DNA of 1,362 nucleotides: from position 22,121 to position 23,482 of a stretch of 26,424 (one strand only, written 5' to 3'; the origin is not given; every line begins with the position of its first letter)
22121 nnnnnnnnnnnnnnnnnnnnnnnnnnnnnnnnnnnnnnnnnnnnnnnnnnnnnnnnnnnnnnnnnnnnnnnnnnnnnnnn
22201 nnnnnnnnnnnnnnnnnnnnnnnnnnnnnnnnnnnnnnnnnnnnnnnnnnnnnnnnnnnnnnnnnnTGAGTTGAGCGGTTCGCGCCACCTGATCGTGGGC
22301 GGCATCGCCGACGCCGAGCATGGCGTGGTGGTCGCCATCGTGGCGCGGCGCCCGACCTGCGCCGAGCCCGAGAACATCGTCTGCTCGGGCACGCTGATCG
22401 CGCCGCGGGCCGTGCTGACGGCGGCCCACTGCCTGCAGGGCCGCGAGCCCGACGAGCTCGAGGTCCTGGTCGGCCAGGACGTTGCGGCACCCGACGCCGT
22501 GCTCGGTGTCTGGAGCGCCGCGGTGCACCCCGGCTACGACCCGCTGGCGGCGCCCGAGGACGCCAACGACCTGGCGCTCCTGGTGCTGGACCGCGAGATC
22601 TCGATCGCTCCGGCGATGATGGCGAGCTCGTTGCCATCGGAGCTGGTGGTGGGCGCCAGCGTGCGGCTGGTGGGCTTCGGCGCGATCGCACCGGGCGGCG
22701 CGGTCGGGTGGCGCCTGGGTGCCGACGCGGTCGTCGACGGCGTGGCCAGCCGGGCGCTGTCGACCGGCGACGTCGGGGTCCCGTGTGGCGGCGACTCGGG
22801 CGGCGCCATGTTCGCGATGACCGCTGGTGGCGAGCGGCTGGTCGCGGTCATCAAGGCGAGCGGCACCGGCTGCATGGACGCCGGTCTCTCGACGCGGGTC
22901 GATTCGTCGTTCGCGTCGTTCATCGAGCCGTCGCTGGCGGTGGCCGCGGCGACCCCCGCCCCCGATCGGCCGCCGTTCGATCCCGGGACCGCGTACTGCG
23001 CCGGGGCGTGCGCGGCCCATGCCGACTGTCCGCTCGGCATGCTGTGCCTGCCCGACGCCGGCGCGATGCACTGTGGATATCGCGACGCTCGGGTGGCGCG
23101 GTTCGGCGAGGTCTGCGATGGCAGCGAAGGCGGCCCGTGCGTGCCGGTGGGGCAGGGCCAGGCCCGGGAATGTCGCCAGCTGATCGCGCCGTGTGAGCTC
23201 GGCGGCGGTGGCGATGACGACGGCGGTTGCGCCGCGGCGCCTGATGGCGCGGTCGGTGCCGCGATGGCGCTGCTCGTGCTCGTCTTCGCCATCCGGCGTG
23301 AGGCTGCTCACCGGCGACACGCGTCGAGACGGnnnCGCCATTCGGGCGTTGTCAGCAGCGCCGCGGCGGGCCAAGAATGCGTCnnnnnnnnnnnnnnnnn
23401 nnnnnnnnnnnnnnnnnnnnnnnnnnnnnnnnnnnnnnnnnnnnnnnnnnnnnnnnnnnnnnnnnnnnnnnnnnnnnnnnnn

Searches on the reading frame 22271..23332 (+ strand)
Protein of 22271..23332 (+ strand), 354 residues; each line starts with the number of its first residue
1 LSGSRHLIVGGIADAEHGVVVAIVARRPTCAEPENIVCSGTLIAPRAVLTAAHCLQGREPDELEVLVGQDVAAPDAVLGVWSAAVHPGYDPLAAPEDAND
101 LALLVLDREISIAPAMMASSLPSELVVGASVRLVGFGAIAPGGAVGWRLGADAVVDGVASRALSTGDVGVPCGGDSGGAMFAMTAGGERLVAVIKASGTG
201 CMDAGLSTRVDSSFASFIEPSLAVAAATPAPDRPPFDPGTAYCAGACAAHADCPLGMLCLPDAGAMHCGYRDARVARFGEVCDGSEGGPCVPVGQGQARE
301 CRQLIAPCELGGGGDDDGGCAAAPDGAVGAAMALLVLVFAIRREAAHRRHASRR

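Call 3: search_protein_families(library=pfam, proteins=[window:22271-23332:+], max_evalue=0.1)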
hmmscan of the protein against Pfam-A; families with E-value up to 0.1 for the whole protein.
window:22271-23332:+ (354 aa): 2 families
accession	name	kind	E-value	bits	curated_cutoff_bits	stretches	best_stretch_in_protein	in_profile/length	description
PF00089.32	Trypsin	-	2.3e-19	70.5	20.6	1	28-216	23-218/220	Trypsin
PF13365.12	Trypsin_2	-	3e-06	28.5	27.6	1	38-182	1-136/144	Trypsin-like peptidase domain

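Call 4: search_protein_families(library=ncbifam, proteins=[window:22271-23332:+], max_evalue=0.1)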
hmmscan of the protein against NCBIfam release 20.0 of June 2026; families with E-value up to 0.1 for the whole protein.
window:22271-23332:+ (354 aa): 3 families
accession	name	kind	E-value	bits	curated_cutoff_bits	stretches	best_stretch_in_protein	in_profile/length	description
NF041810.1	Avs1b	equivalog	0.015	12.4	1500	1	35-121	17-93/1931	AVAST type 1 anti-phage system protease Avs1b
TIGR03382.1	GC_trans_RRR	domain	0.041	14.5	15.85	1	319-340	1-20/27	MYXO-CTERM sorting domain-containing protein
NF045522.1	MXAN_2561_fam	equivalog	0.046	13.2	150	1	313-343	272-303/304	MXAN_2561 family MXYO-CTERM-anchored protein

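Call 13: find_homologous_proteins(query=window:22271-23332:+, max_evalue=1e-10)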
Query window:22271-23332:+ (354 aa): 48 proteins with E <= 1e-10 among 8000 candidates.
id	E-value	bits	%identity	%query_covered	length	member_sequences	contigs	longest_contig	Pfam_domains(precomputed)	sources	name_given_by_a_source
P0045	1.7e-219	746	100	98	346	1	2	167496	PF13365.13,PF00089.33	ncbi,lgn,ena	-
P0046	6.0e-100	353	55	97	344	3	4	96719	PF00089.33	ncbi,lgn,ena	-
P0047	2.5e-97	345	57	84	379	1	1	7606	PF00089.33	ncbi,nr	ncbi:MAG: hypothetical protein D6689_08405 [Deltaproteobacteria bacterium]|nr:MAG: hypothetical prot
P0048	3.7e-89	318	53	86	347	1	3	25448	PF13365.13,PF00089.33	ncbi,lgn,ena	-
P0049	4.9e-88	314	52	91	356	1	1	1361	PF00089.33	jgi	jgi:uncharacterized protein (TIGR03382 family)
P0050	9.5e-87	310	47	100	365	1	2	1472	PF00089.33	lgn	-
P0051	4.0e-86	308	48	96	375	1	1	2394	PF00089.33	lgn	-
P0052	1.9e-85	305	50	99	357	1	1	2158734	PF13365.13,PF00089.33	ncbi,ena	-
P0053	1.2e-83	299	50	90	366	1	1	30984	PF00089.33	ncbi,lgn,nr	ncbi:MAG TPA: trypsin-like serine protease [Kofleriaceae bacterium]|nr:trypsin-like serine protease 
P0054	3.4e-83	298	53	84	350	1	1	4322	PF13365.13,PF00089.33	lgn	-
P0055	9.8e-83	297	53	88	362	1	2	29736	PF13365.13,PF00089.33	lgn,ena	-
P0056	1.5e-82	296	51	90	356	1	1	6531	PF13365.13,PF00089.33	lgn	-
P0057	3.9e-82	295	48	97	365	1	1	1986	PF13365.13,PF00089.33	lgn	-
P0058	5.5e-82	294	52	85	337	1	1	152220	PF00089.33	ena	-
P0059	8.8e-81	290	51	90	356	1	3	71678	PF13365.13,PF00089.33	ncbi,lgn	-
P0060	3.2e-80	288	51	84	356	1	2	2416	PF13365.13,PF00089.33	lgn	-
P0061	1.4e-79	286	52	91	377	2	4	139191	PF13365.13,PF00089.33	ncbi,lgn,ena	-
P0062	2.1e-79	286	53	91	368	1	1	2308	PF13365.13,PF00089.33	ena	-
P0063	7.9e-79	284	48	93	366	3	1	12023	PF13365.13,PF00089.33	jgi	jgi:hypothetical protein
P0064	9.5e-79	283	51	93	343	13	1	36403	PF00089.33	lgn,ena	-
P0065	1.2e-76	277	52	77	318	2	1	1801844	PF00089.33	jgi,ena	-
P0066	2.2e-76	276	48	87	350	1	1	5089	PF13365.13,PF00089.33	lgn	-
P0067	8.6e-76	274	50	95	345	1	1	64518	PF00089.33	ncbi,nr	ncbi:MAG: trypsin-like serine protease [Myxococcales bacterium]|nr:trypsin-like serine protease [Myx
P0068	7.6e-74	267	51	82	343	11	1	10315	PF00089.33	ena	-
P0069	1.8e-73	266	50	93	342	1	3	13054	PF00089.33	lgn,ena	-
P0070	1.6e-69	253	50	85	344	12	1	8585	PF13365.13,PF00089.33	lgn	-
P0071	8.7e-67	244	46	88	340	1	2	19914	PF00089.33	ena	-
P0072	3.2e-65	239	46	88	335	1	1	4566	PF13365.13,PF00089.33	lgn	-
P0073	1.1e-61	227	43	95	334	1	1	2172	PF13365.13,PF00089.33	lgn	-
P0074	2.5e-61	226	44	88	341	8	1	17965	PF00089.33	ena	-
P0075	3.8e-60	222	52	68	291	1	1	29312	PF00089.33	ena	-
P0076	2.7e-43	167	41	88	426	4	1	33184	PF00089.33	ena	-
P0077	8.0e-42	162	42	82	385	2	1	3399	PF13365.13,PF00089.33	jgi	jgi:V8-like Glu-specific endopeptidase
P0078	1.5e-38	151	39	98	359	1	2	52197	PF13365.13,PF00089.33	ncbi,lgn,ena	-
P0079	1.3e-36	145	39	88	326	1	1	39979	PF13365.13,PF00089.33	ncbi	-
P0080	2.2e-33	134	39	95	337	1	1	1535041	PF13365.13,PF00089.33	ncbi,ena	-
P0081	3.9e-32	130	35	87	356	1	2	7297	PF13365.13,PF00089.33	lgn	-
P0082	2.4e-30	124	34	91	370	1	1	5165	PF13365.13,PF00089.33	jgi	jgi:MYXO-CTERM domain-containing protein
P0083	8.8e-30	122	35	91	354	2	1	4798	PF13365.13,PF00089.33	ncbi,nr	ncbi:MAG TPA: trypsin-like serine protease [Kofleriaceae bacterium]|nr:trypsin-like serine protease 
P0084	3.9e-27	114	37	77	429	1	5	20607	PF13365.13,PF00089.33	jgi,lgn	jgi:V8-like Glu-specific endopeptidase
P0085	1.8e-22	98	35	65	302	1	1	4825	PF13365.13,PF00089.33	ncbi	-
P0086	1.1e-18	86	36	75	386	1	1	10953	PF00089.33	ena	-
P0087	4.0e-15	74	36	67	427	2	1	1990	PF13365.13,PF00089.33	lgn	-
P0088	4.2e-14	71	30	66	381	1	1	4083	PF13365.13,PF00089.33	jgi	-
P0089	7.0e-13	67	34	49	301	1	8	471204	PF00089.33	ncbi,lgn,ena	-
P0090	4.3e-12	64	30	66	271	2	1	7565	PF13365.13,PF00089.33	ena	-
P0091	4.8e-12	64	36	52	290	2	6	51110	PF00089.33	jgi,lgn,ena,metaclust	jgi:secreted trypsin-like serine protease|metaclust:\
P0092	7.5e-12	63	38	56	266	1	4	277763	PF13365.13,PF00089.33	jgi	jgi:secreted trypsin-like serine protease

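Call 17: find_related_loci(query=A1, collection=genome_contigs, flank=3000)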
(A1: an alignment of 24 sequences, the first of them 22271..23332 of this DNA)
Query A1 (354 aa) in genome_contigs; peptide patterns used: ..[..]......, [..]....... (x = any residue, [..] = any of these).
598 stretches matched a pattern (row limit reached: there are more); 457 encode a relative of the query (tblastn E <= 1e-3); the best 80 are kept; 80 distinct loci.
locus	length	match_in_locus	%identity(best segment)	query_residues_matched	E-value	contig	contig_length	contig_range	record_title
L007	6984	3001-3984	55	8-343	6e-96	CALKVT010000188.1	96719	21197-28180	MAG TPA_asm: uncultured Myxococcales bacterium isolate SRR1506987_bin.35_CONCOCT_v1.1_MAG genome assembly, contig: ERZ76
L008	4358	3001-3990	50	5-343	5e-89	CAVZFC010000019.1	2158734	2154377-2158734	MAG: uncultured delta proteobacterium isolate MFD05684.bin.1.145 genome assembly, contig: contig_45184, whole genome sho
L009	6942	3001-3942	50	4-320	7e-83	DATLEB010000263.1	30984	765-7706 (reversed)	MAG TPA_asm: Kofleriaceae bacterium isolate SMAG_U14365 k141_3295385, whole genome shotgun sequence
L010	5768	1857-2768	53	1-305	2e-82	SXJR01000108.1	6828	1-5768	MAG: Myxococcales bacterium isolate F1-120-MAGs089 F1-120__c123088, whole genome shotgun sequence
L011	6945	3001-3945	51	8-325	2e-75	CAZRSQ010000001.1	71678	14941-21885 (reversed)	MAG TPA_asm: uncultured Kofleriaceae bacterium isolate SRP287051_co2_177 genome assembly, contig: NODE_839_length_71678_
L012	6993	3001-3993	50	8-344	9e-73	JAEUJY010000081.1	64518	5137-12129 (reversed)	MAG: Myxococcales bacterium isolate new MAG-81 k141_3583474, whole genome shotgun sequence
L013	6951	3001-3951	52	8-328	1e-69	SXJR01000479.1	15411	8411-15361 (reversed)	MAG: Myxococcales bacterium isolate F1-120-MAGs089 F1-120__c702353, whole genome shotgun sequence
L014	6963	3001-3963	51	8-335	1e-69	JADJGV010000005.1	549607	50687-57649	MAG: Myxococcales bacterium isolate Damh_18-Q3-R51-60_BATAC.454 tig00000823-10-5479100, whole genome shotgun sequence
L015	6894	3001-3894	51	8-308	1e-69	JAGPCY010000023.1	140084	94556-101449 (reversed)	MAG: Kofleriaceae bacterium isolate Gw_SlAct_bin_340 Gw_SlAct_139_length_140084_cov_35.924320, whole genome shotgun sequ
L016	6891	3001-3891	38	8-308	2e-45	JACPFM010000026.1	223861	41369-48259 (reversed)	MAG: Deltaproteobacteria bacterium isolate NC_groundwater_361_Ag_B-0.1um_71_13 GD18-4_B1_scaffold_139402, whole genome s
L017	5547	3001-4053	38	2-352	4e-45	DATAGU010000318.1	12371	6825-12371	MAG TPA_asm: Polyangia bacterium isolate SMAG_U6837 k141_3826382, whole genome shotgun sequence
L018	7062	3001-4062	37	2-354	2e-41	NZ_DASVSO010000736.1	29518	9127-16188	MAG: Archangium sp. isolate SMAG_U3264 k141_41700, whole genome shotgun sequence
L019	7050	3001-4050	37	4-349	4e-41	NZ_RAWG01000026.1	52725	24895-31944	Corallococcus sicarius strain CA040B NODE_26_52829_cov_46.1091, whole genome shotgun sequence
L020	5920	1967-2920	38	4-323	7e-41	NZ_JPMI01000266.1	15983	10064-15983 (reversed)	Archangium violaceum Cb vi76 contig00292, whole genome shotgun sequence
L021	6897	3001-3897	37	5-308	1e-40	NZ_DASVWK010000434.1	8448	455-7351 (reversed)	MAG: Archangium sp. isolate SMAG_U3368 k141_383868, whole genome shotgun sequence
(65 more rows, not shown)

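Call 18: find_related_loci(query=A1, collection=metagenome_contigs, flank=3000)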
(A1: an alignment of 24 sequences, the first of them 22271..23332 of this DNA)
Query A1 (354 aa) in metagenome_contigs; peptide patterns used: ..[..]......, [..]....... (x = any residue, [..] = any of these).
600 stretches matched a pattern (row limit reached: there are more); 440 encode a relative of the query (tblastn E <= 1e-3); the best 80 are kept; 80 distinct loci.
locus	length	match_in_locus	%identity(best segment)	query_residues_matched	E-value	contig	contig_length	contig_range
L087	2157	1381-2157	67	1-261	7e-108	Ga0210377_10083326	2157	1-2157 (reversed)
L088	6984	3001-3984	55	8-343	4e-96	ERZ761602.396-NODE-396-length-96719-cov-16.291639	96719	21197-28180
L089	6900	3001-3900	51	8-306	8e-89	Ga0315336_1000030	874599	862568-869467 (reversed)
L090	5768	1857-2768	53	1-305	1e-82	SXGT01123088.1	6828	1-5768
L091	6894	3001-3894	51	8-308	6e-70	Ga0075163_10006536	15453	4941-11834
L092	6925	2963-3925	50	8-335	2e-69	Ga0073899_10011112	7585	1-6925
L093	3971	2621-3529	44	8-320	1e-56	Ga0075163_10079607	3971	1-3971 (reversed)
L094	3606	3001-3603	54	8-208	2e-45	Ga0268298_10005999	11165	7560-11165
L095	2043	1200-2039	40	8-308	2e-42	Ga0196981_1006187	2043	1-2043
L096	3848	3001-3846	39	4-286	1e-39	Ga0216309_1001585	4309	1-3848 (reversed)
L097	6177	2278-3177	36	4-308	4e-38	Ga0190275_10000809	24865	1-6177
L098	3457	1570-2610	38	4-344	1e-35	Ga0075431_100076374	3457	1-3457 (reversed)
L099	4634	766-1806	38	4-344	1e-35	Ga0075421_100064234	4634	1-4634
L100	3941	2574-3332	35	8-267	8e-33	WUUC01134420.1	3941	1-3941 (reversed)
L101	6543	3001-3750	38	8-259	1e-31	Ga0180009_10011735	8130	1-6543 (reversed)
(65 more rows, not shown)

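Call 26: search_protein_families(library=pfam, proteins=[L009:2180-2998:+, L015:2117-2983:+], max_evalue=0.05)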
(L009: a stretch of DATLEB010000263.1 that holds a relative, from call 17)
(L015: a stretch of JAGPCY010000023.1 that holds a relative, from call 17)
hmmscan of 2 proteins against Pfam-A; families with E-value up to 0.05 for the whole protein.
L009:2180-2998:+ (273 aa): 1 family
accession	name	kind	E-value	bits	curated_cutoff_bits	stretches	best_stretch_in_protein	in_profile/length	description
PF13145.12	Rotamase_2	-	1.1e-08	36.3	27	1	113-225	1-119/121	PPIC-type PPIASE domain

L015:2117-2983:+ (289 aa): 3 families
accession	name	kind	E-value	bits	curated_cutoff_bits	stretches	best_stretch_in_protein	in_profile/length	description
PF13145.12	Rotamase_2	-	3.2e-05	25.1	27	1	117-240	1-119/121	PPIC-type PPIASE domain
PF00639.27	Rotamase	-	0.0004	21.7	21.7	1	164-220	33-89/97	PPIC-type PPIASE domain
PF13616.12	Rotamase_3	-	0.013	16.4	22.5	1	163-197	49-84/116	PPIC-type PPIASE domain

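Call 42: search_protein_families(library=ncbifam, alignment_id=A1, max_evalue=0.1)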
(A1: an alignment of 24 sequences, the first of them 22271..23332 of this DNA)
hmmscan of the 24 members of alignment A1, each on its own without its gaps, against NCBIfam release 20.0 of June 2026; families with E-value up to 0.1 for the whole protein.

A. member 1, window:22271-23332:+ (354 aa): 3 families
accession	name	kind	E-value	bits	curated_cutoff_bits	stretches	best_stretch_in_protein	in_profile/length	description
NF041810.1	Avs1b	equivalog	0.015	12.4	1500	1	35-121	17-93/1931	AVAST type 1 anti-phage system protease Avs1b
TIGR03382.1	GC_trans_RRR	domain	0.041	14.5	15.85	1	319-340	1-20/27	MYXO-CTERM sorting domain-containing protein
NF045522.1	MXAN_2561_fam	equivalog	0.046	13.2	150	1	313-343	272-303/304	MXAN_2561 family MXYO-CTERM-anchored protein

B. families by the number of members that match (of 24 scanned): 9 families
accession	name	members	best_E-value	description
TIGR03901.2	MYXO-CTERM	12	1.5e-06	MYXO-CTERM sorting domain-containing protein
NF041810.1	Avs1b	12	0.0015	AVAST type 1 anti-phage system protease Avs1b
TIGR03382.1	GC_trans_RRR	6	0.011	MYXO-CTERM sorting domain-containing protein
NF033740.0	MarP_fam_protase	4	0.00054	MarP family serine protease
TIGR03893.1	lant_SP_1948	4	0.016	lichenicidin A2 family type 2 lantibiotic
NF045522.1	MXAN_2561_fam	2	0.0093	MXAN_2561 family MXYO-CTERM-anchored protein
NF045638.1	Mrt_dep_phytase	1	0.0044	myxosortase-dependent phytase-like phosphatase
NF041567.1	mtaseRsmF_Thermus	1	0.008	16S rRNA (cytosine(1407)-C(5))-methyltransferase RsmF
NF041216.1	CU044_2847_fam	1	0.046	CU044_2847 family protein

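Call 50: predict_structure(alignment_id=A1)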
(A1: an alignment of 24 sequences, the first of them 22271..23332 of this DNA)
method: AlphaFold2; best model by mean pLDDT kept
length: 354 residues; sequences in the alignment: 24
mean_pLDDT: 84.1   pTM: 0.81
mean pLDDT of the five models: 84.1, 83.2, 82.1, 82.0, 81.1
residues with pLDDT >= 90: 217; 70-90: 64; 50-70: 44; < 50: 29
segments of 3 or more residues with pLDDT < 50: 1-4, 316-332
pLDDT, mean of each block of 10 residues (from residue 1): 53 94 93 92 98 93 96 95 97 93 97 97 97 91 89 93 80 73 97 75 82 98 95 84 81 92 89 84 85 92 81 49 44 54 55 49
secondary structure, 60 per line:
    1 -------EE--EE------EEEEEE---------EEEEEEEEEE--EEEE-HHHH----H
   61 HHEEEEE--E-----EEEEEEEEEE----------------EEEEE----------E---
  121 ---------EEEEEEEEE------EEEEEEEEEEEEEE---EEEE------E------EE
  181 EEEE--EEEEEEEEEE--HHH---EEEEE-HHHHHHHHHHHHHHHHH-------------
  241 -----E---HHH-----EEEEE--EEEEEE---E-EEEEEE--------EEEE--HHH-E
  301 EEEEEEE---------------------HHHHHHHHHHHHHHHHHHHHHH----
elements in order: E20-25 E35-44 E47-50 H52-55 E63-67 E76-85 E102-106 E130-138 E145-158 E162-165 E179-184 E187-196 E205-209 H211-227 E258-262 E265-270 E276-281 E290-293 E300-307 H329-350

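Call 53: search_solved_structures(query=A1, max_evalue=0.00001, show_alignments=2)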
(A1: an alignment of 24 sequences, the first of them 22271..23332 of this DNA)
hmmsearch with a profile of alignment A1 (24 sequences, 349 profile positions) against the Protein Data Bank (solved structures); distinct sequences matched with E-value up to 0.00001: 340 (the best 60 are shown).
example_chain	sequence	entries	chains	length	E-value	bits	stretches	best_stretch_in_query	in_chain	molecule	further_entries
5dk1_A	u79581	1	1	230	1e-17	67.5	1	13-203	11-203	Trypsin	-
5dj7_A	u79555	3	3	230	1.1e-17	67.4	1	13-203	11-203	Trypsin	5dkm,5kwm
4m7g_A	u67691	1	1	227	1.7e-17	66.8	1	13-203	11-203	Trypsin-like protease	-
2zgc_A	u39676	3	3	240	7.5e-16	61.4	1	34-209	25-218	Granzyme M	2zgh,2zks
6bqm_A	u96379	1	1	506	1.2e-15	60.6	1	15-199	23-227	serine protease VesC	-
4xe4_A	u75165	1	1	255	4.9e-15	58.7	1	35-127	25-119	Coagulation factor XII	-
4xde_A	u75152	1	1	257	5e-15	58.7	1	35-127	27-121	Coagulation factor XII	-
8r8d_B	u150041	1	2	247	5.2e-15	58.6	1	35-127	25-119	Coagulation factor XII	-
2zgj_A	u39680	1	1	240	5.9e-15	58.4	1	34-209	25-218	Granzyme M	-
6b74_B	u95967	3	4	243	1.2e-14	57.4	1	35-123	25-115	Coagulation factor XII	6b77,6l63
6gt6_B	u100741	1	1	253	1.2e-14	57.4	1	35-123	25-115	Coagulation factor XII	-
7fbp_A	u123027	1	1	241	1.4e-14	57.1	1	35-123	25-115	Coagulation factor XIIa light chain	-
6x0s_A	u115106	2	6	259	1.6e-14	57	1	35-123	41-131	Coagulation factor XII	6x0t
4lk4_A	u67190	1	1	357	2.3e-14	56.5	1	7-204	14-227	VESB protease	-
6qf7_B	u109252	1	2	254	1.7e-13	53.6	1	35-123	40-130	Coagulation factor XII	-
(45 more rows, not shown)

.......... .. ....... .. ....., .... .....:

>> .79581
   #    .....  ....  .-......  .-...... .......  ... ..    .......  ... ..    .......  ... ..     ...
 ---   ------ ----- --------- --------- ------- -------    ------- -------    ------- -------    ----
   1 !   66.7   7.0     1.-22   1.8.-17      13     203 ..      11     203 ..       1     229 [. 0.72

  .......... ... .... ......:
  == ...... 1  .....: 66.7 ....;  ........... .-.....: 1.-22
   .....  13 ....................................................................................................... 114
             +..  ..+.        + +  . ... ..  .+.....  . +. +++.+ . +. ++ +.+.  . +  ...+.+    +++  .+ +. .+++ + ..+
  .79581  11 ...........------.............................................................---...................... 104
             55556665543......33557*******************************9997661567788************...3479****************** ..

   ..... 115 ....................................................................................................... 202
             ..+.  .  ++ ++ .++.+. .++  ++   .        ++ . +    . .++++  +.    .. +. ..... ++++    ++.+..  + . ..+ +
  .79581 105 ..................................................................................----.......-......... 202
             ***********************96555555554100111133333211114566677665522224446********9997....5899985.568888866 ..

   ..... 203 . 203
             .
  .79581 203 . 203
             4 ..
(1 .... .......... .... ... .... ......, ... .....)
